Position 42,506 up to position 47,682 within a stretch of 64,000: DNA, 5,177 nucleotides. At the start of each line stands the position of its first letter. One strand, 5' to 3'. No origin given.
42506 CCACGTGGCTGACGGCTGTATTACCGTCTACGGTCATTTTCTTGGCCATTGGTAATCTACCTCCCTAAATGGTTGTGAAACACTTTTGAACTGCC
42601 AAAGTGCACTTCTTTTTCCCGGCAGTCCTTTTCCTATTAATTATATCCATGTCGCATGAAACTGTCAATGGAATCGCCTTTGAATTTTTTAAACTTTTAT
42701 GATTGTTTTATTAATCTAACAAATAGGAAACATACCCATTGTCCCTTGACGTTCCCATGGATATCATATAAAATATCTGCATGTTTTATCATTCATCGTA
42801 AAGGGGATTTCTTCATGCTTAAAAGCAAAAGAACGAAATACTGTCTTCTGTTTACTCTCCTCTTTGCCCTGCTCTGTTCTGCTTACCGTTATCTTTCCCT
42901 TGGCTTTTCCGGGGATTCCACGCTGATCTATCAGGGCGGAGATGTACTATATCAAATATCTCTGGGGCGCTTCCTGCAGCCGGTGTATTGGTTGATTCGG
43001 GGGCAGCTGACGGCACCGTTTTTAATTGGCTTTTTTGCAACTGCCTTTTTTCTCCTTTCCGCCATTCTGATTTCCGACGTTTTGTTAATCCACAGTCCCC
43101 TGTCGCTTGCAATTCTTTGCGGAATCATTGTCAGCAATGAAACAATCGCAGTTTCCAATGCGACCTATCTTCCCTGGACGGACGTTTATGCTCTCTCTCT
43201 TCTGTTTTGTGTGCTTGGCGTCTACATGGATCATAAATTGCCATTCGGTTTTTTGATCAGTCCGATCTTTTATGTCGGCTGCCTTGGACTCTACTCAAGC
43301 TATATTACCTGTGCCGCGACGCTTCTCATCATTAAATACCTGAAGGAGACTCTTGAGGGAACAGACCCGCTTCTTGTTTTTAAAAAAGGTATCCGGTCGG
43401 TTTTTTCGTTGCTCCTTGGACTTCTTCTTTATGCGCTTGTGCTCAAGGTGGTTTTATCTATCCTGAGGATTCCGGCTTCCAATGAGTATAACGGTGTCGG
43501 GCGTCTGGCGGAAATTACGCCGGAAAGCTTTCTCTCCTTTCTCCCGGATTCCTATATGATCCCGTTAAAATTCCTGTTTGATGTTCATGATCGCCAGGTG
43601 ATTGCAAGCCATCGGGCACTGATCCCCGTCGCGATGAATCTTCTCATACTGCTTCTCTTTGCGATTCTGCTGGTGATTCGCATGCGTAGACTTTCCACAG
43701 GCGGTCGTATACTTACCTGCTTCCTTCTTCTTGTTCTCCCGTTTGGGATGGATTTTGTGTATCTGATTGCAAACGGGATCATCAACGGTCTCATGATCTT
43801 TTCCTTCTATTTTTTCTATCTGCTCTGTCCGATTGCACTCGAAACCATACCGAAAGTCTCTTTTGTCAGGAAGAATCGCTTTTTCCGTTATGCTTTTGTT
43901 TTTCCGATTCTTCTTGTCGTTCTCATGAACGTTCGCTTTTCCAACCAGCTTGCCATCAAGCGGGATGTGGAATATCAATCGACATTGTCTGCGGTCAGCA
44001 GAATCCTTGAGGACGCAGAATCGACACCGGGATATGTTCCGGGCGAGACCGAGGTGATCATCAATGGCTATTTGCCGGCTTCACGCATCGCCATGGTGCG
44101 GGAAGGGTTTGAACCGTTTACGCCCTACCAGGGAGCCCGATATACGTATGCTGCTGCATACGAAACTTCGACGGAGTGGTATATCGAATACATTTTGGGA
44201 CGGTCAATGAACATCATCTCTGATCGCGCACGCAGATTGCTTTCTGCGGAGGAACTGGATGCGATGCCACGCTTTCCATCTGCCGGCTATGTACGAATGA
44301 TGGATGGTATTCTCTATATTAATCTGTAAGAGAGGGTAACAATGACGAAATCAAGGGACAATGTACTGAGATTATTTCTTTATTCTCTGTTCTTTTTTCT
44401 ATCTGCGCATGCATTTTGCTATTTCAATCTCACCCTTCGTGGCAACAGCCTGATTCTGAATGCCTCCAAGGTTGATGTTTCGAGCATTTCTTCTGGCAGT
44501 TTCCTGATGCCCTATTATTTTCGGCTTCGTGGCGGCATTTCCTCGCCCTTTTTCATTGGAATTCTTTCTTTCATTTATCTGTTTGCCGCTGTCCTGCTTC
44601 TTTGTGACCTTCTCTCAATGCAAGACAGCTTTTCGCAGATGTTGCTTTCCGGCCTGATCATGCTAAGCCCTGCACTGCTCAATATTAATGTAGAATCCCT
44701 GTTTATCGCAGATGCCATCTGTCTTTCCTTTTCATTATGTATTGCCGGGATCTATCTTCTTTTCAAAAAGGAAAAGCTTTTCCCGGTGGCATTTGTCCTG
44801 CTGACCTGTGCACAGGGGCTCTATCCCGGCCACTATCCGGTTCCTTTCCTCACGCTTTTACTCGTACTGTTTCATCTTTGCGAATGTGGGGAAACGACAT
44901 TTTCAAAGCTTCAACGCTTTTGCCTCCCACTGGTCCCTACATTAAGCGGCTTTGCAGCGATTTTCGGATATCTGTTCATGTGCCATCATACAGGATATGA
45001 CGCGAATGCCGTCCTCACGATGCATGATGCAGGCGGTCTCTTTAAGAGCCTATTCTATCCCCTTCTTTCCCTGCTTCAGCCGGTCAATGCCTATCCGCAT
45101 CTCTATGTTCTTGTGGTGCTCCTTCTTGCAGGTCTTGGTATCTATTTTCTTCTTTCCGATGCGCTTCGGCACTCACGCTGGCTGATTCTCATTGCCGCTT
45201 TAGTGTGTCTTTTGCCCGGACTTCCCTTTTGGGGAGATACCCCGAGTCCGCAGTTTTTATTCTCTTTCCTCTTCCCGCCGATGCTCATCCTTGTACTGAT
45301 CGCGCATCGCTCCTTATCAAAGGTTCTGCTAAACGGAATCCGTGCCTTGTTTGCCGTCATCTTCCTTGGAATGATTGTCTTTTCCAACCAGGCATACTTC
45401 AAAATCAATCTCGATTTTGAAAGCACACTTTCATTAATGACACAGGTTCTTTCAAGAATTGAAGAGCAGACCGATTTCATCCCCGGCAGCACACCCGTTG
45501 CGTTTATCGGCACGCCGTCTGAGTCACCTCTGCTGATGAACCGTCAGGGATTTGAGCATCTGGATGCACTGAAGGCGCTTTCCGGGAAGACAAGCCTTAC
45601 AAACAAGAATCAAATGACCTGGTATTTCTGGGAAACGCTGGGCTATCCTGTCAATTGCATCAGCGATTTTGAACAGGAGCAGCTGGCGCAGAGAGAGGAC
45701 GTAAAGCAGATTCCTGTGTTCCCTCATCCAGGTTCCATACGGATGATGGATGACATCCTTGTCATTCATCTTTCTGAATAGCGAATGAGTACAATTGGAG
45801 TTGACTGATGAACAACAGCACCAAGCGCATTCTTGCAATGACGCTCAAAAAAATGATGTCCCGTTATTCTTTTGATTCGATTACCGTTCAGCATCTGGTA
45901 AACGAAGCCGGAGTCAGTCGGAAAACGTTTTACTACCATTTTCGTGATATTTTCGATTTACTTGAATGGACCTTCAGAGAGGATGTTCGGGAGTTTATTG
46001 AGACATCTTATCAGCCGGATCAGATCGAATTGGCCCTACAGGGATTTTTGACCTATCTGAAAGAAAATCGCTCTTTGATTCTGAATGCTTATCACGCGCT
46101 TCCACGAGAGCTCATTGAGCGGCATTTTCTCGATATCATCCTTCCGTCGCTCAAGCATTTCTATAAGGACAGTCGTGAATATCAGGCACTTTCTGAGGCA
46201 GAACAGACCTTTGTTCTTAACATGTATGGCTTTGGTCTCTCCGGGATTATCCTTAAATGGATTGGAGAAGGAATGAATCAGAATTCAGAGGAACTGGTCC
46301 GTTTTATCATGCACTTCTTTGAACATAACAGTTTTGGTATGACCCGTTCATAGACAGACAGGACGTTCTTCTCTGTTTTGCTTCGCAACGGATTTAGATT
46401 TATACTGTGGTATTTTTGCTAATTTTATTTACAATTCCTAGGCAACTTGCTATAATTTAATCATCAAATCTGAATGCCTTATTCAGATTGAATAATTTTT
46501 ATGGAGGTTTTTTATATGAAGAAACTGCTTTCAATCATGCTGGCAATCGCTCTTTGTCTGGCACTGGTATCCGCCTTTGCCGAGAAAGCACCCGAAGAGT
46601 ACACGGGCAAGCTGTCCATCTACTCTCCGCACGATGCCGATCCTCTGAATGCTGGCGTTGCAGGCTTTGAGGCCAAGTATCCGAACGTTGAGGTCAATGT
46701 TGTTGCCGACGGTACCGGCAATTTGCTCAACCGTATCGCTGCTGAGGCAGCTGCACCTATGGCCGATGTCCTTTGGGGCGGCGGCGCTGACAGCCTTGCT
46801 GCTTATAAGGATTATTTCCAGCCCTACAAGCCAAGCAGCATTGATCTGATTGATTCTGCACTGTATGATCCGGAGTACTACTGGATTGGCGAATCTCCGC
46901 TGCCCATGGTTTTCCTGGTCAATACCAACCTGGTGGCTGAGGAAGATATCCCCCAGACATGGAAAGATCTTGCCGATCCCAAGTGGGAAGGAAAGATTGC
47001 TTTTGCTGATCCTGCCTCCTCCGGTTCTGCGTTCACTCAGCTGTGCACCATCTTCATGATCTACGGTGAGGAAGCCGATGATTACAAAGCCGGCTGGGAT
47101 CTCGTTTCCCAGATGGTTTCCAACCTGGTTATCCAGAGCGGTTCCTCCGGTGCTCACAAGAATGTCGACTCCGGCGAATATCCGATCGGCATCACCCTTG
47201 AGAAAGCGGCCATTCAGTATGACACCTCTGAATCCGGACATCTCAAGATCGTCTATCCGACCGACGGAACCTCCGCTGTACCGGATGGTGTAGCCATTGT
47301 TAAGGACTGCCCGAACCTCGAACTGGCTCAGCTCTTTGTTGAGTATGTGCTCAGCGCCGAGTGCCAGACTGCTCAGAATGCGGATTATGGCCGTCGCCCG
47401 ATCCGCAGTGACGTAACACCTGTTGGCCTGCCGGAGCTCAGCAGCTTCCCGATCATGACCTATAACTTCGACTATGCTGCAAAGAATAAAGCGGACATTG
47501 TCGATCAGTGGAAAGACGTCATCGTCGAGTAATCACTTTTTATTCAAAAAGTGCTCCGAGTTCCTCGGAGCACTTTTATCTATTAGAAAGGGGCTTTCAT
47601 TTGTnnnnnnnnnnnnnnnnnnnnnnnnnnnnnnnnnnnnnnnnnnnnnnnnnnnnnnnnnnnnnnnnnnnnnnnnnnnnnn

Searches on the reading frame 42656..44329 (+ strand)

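Call 46: search_protein_families(library=pfam, proteins=[window:42656-44329:+])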
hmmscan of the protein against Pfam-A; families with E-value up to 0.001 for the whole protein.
window:42656-44329:+ (557 aa): 1 family
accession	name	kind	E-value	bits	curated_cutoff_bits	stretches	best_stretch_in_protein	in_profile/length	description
PF14264.12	Glucos_trans_II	-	5.3e-23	82.1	30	1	87-389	12-310/317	Glucosyl transferase GtrII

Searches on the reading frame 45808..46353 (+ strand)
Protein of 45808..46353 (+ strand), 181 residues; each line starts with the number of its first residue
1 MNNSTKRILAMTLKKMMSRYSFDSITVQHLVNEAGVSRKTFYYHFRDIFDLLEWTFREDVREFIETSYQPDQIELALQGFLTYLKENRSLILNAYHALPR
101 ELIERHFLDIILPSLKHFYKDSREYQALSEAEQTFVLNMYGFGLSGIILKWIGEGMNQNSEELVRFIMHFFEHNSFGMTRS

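Call 46: search_protein_families(library=pfam, proteins=[window:45808-46353:+])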
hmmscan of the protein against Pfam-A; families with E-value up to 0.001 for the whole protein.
window:45808-46353:+ (181 aa): 2 families
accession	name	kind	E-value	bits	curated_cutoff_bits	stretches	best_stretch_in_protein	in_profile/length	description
PF14278.11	TetR_C_8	-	3.2e-16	59.7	26.1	1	75-172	5-102/103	Transcriptional regulator C-terminal region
PF00440.29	TetR_N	-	2.6e-07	30.7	24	1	15-52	7-44/47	Bacterial regulatory proteins, tetR family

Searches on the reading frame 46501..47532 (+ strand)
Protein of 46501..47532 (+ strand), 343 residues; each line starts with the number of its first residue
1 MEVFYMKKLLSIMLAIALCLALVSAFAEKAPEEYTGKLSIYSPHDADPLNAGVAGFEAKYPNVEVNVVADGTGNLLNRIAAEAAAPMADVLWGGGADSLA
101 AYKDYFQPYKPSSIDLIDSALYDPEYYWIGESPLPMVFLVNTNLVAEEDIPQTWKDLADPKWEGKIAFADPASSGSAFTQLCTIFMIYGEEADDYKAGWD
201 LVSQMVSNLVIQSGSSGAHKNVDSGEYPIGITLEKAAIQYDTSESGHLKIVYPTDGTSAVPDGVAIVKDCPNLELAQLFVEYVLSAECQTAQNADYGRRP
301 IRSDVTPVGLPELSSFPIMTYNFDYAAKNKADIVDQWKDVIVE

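Call 46: search_protein_families(library=pfam, proteins=[window:46501-47532:+])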
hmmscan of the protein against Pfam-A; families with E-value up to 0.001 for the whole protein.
window:46501-47532:+ (343 aa): 4 families
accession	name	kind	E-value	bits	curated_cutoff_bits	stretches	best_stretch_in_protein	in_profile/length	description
PF13343.11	SBP_bac_6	-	3.6e-31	108.9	24.6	1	100-329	24-245/245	Bacterial extracellular solute-binding protein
PF13416.11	SBP_bac_8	-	1.2e-27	97.9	27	1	53-307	3-267/279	Bacterial extracellular solute-binding protein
PF13531.11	SBP_bac_11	-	4.2e-21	76.2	25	1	43-292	6-221/227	Bacterial extracellular solute-binding protein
PF01547.30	SBP_bac_1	-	1.4e-17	65.1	26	1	47-287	6-304/307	Bacterial extracellular solute-binding protein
